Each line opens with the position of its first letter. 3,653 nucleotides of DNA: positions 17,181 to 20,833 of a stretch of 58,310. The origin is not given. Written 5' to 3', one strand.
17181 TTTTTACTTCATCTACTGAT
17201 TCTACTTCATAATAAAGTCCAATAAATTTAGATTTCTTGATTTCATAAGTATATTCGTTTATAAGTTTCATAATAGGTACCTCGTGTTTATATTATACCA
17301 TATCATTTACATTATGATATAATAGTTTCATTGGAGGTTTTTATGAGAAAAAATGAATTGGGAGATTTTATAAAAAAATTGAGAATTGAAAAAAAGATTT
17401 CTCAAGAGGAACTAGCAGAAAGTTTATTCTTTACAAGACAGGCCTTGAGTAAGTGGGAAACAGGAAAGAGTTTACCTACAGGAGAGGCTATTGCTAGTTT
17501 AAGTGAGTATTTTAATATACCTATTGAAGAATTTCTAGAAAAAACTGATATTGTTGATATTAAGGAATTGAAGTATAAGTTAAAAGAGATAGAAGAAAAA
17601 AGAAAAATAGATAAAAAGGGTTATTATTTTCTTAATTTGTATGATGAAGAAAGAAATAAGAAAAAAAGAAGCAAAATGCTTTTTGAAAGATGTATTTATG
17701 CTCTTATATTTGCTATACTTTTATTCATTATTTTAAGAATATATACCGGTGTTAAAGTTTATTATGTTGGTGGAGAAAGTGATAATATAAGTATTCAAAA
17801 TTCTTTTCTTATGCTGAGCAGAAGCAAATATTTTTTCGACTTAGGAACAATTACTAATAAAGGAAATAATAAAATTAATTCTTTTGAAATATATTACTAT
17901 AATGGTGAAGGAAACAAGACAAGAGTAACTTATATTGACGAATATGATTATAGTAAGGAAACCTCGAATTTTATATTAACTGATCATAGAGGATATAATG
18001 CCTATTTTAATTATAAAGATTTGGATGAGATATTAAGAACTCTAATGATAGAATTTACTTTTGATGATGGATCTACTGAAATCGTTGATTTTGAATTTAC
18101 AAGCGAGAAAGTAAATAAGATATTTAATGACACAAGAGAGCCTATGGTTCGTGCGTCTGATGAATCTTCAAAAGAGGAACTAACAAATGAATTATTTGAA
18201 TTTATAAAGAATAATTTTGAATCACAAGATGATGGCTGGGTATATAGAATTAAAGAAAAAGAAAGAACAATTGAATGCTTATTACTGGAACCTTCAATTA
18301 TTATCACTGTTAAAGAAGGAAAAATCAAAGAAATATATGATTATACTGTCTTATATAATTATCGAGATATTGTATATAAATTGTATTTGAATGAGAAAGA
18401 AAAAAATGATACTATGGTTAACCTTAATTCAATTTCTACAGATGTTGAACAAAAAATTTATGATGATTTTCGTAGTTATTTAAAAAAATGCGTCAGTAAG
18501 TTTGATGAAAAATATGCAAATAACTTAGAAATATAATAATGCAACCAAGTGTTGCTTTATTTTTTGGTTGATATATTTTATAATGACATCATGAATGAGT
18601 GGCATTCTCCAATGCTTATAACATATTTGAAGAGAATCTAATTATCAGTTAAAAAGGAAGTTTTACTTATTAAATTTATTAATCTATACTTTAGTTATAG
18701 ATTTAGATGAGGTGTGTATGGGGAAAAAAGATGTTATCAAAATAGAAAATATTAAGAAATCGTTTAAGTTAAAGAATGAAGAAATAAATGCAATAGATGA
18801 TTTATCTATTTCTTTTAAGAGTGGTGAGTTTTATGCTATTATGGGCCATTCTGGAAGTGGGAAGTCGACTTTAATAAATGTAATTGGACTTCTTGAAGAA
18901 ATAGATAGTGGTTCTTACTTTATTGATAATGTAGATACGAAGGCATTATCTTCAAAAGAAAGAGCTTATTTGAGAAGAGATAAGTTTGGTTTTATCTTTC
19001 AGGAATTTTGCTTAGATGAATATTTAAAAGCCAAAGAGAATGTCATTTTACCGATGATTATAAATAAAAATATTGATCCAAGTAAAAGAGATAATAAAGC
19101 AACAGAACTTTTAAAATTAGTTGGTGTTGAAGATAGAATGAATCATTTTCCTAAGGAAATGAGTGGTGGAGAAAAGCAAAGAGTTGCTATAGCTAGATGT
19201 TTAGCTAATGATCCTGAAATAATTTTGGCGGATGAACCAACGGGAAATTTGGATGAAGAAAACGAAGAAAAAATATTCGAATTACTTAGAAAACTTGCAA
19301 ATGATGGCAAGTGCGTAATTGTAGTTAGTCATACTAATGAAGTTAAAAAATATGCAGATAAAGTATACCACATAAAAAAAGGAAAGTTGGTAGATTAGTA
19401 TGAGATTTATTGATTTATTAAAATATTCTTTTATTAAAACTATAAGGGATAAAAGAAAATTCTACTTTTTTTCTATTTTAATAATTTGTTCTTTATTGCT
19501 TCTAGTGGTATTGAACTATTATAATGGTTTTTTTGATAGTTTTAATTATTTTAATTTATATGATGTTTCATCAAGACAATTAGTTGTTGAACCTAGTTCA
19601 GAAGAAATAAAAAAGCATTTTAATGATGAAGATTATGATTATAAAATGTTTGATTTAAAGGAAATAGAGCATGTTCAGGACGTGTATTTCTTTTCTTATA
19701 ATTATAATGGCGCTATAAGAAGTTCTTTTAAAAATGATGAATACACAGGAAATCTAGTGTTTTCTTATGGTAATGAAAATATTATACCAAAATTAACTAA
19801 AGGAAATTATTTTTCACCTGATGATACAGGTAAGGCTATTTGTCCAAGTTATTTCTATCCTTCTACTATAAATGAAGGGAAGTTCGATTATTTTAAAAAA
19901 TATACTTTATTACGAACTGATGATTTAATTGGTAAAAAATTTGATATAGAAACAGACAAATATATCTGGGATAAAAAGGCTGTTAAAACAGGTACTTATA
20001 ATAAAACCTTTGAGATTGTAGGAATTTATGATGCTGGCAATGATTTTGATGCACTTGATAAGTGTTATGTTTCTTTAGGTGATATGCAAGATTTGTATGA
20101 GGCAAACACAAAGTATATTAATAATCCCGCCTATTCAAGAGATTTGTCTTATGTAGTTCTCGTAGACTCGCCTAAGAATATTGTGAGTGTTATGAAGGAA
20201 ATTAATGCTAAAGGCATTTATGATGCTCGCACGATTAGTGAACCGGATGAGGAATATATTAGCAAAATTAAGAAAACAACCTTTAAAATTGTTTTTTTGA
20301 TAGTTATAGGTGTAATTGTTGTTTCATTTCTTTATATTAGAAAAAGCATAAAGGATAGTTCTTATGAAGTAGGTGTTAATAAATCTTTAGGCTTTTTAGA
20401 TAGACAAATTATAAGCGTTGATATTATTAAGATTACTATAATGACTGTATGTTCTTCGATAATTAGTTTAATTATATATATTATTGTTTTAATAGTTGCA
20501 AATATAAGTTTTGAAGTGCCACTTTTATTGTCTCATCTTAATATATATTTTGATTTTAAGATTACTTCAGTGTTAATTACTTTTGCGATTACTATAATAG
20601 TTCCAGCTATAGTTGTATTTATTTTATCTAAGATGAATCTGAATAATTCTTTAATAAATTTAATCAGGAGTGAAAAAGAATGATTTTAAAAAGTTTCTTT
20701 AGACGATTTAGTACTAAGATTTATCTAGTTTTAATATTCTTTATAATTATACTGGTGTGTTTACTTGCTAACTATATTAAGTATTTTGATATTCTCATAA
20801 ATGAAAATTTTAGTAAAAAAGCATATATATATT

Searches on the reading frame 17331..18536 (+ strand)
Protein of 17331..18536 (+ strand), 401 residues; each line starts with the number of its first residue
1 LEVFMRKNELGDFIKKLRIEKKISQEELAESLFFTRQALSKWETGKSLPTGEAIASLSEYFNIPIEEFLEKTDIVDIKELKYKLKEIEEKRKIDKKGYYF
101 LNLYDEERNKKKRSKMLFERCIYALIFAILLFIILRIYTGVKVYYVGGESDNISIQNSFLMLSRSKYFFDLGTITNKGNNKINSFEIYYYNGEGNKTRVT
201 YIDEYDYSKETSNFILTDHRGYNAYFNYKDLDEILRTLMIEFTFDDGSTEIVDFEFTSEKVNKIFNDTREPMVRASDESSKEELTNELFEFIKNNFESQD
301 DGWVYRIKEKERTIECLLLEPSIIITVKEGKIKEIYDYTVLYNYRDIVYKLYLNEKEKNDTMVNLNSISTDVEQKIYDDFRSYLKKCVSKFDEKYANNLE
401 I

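Call 69: search_protein_families(library=pfam, proteins=[window:17331-18536:+], max_evalue=0.00001)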
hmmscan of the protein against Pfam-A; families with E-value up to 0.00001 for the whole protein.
window:17331-18536:+ (401 aa): 4 families
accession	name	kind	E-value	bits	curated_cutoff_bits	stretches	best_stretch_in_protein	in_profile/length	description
PF01381.28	HTH_3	-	2.6e-14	53.4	23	1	14-68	1-55/55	Helix-turn-helix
PF12844.13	HTH_19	-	3.2e-13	49.8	30.2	1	11-73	1-63/64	Helix-turn-helix domain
PF13560.12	HTH_31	-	4e-08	33.9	27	1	9-67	1-60/64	Helix-turn-helix domain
PF13443.12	HTH_26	-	3.6e-06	27.6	22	1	14-70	2-59/63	Cro/C1-type HTH DNA-binding domain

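Call 78: search_protein_families(library=padloc, proteins=[window:17331-18536:+], max_evalue=1e-8)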
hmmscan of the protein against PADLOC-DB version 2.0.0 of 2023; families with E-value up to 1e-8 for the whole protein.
window:17331-18536:+ (401 aa): 4 families
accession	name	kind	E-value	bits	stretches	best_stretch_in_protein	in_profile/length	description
PDLC02926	HTH_VI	-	1.9e-11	42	1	10-69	2-61/92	-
PDLC03947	RmrA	-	2e-11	41.3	1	8-82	10-84/383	-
PDLC03954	RmrA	-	2e-09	34.9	1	13-79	14-80/380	-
PDLC03945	RmrA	-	3.9e-09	34.2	1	11-106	4-103/394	-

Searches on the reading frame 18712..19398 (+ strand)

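Call 78: search_protein_families(library=padloc, proteins=[window:18712-19398:+], max_evalue=1e-8)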
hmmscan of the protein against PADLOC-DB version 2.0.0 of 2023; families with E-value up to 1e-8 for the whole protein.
window:18712-19398:+ (228 aa): 2 families
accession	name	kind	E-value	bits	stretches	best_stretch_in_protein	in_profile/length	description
PDLC04135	mad3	-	2.2e-39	134.1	2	144-223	258-339/374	mads_3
PDLC04140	mad8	-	3.1e-10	38.1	0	28-209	17-234/314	mads_8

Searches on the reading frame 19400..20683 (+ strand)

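Call 69: search_protein_families(library=pfam, proteins=[window:19400-20683:+], max_evalue=0.00001)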
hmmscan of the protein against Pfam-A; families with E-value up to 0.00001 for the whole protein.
window:19400-20683:+ (427 aa): 1 family
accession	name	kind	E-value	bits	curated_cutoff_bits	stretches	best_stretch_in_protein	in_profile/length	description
PF02687.27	FtsX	-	7.7e-06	26.4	25.5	1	297-413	3-119/120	FtsX-like permease C-terminal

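Call 78: search_protein_families(library=padloc, proteins=[window:19400-20683:+], max_evalue=1e-8)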
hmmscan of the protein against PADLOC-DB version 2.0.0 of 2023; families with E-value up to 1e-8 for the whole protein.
window:19400-20683:+ (427 aa): 0 families
